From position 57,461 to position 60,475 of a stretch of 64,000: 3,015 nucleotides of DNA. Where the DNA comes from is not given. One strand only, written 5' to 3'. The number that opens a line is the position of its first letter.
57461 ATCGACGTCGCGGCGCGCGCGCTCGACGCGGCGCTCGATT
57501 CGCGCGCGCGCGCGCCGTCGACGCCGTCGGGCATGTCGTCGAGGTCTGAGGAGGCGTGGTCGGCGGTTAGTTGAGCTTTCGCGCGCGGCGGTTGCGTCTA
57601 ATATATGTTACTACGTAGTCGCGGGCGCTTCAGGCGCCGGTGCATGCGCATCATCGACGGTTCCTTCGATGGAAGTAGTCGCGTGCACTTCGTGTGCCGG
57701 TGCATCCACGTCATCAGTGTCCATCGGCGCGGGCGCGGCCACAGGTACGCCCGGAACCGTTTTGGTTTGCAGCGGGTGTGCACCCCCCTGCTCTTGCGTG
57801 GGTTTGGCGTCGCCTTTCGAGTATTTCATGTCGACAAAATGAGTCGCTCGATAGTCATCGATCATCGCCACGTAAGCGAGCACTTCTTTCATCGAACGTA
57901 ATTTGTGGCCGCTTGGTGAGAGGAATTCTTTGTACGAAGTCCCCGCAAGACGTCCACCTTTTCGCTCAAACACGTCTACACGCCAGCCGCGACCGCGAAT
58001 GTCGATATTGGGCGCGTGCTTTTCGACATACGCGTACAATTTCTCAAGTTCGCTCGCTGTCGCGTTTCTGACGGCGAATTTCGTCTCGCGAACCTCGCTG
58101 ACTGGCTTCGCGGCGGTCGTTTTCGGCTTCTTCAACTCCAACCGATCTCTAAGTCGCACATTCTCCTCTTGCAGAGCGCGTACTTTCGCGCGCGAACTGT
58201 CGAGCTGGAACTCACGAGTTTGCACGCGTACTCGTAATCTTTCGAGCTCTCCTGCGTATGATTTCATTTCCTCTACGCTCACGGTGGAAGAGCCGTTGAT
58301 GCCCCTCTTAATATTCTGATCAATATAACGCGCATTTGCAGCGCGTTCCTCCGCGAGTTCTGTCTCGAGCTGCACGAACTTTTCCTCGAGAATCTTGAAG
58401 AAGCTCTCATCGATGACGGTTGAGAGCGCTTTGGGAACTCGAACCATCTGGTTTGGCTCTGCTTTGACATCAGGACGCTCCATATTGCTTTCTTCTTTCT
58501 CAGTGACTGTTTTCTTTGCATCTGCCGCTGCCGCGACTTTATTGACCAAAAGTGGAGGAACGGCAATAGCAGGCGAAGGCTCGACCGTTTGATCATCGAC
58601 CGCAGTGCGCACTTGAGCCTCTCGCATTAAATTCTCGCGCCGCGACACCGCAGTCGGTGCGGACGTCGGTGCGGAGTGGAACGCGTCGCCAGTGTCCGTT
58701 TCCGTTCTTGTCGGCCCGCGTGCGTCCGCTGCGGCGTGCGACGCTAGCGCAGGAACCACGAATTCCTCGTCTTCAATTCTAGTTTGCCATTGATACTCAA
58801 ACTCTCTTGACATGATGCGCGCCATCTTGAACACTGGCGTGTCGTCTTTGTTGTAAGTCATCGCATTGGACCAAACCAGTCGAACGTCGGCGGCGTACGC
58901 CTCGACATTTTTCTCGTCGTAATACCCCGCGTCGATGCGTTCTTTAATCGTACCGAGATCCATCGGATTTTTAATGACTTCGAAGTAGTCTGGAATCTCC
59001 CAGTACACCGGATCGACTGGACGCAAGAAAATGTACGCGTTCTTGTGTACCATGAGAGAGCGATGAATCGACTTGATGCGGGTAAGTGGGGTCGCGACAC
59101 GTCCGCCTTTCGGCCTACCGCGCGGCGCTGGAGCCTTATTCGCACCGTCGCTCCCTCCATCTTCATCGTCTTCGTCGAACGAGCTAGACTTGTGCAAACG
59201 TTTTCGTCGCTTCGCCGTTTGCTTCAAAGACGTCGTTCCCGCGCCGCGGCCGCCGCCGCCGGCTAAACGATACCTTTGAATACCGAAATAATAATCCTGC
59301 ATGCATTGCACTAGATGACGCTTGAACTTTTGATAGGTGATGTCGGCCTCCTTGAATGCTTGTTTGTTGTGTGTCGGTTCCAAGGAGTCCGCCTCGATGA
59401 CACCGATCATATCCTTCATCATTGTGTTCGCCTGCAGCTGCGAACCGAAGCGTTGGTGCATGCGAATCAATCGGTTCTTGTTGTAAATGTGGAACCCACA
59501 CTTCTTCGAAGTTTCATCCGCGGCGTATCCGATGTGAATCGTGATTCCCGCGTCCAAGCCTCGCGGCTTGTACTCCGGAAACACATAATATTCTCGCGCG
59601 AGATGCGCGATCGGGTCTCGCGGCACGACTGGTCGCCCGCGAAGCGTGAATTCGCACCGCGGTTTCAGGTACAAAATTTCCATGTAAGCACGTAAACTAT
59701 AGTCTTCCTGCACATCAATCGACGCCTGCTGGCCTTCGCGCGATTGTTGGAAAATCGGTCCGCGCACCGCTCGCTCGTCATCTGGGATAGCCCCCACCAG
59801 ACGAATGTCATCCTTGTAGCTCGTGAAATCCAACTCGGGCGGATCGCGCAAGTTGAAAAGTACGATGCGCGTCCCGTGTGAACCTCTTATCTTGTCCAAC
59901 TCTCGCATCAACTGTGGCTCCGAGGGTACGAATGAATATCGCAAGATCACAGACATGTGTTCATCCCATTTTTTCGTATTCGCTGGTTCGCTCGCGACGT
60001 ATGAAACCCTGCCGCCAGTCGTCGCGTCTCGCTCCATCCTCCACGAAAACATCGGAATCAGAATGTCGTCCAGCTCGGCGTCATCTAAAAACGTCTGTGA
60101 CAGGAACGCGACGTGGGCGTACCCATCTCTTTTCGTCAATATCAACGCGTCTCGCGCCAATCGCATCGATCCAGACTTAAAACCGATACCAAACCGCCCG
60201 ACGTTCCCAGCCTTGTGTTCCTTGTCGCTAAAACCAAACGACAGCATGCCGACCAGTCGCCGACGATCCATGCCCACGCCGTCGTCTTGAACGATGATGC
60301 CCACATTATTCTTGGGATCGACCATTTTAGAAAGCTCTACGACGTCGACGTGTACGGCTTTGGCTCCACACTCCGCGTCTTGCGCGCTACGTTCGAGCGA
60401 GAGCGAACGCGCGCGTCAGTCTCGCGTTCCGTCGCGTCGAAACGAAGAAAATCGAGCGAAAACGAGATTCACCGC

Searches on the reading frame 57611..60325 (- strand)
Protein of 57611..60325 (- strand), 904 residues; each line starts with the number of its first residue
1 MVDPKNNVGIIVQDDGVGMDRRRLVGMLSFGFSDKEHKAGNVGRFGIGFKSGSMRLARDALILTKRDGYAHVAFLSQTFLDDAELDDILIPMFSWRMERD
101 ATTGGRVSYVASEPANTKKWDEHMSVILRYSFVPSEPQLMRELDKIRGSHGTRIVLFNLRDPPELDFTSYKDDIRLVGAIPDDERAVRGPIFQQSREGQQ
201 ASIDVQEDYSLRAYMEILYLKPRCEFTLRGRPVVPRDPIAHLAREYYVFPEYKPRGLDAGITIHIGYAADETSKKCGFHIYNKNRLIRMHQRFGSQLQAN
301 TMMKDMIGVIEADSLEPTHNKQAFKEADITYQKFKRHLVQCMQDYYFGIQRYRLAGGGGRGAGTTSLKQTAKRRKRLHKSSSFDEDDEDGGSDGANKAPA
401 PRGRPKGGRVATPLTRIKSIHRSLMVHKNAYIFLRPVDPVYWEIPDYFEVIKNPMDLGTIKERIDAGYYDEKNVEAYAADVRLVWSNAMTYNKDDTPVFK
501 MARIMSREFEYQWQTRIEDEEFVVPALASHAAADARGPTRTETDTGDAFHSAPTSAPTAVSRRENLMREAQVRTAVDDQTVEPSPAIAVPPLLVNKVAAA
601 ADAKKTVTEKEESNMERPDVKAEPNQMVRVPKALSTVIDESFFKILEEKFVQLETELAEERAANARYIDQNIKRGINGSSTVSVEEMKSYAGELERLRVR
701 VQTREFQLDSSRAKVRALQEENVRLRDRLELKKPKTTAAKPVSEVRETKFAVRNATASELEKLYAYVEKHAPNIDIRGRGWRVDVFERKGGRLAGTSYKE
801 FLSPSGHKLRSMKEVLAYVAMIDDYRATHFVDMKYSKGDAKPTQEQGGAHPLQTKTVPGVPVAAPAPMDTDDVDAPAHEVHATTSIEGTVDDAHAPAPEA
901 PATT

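Call 5: search_protein_families(library=pfam, proteins=[window:57611-60325:-], max_evalue=0.01)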
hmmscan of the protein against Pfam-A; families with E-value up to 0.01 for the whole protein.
window:57611-60325:- (904 aa): 4 families
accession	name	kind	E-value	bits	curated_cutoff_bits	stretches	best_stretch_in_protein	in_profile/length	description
PF17942.8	Morc6_S5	-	2.5e-25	89.6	26.2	1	209-346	1-139/139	Morc6 ribosomal protein S5 domain 2-like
PF00439.30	Bromodomain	-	2.5e-20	72.6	21.7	1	420-503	4-83/84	Bromodomain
PF13589.12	HATPase_c_3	-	4.5e-12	46.6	25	1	6-84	32-112/137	Histidine kinase-, DNA gyrase B-, and HSP90-like ATPase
PF01429.25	MBD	-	5.6e-06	26.3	21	1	779-819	13-53/77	Methyl-CpG binding domain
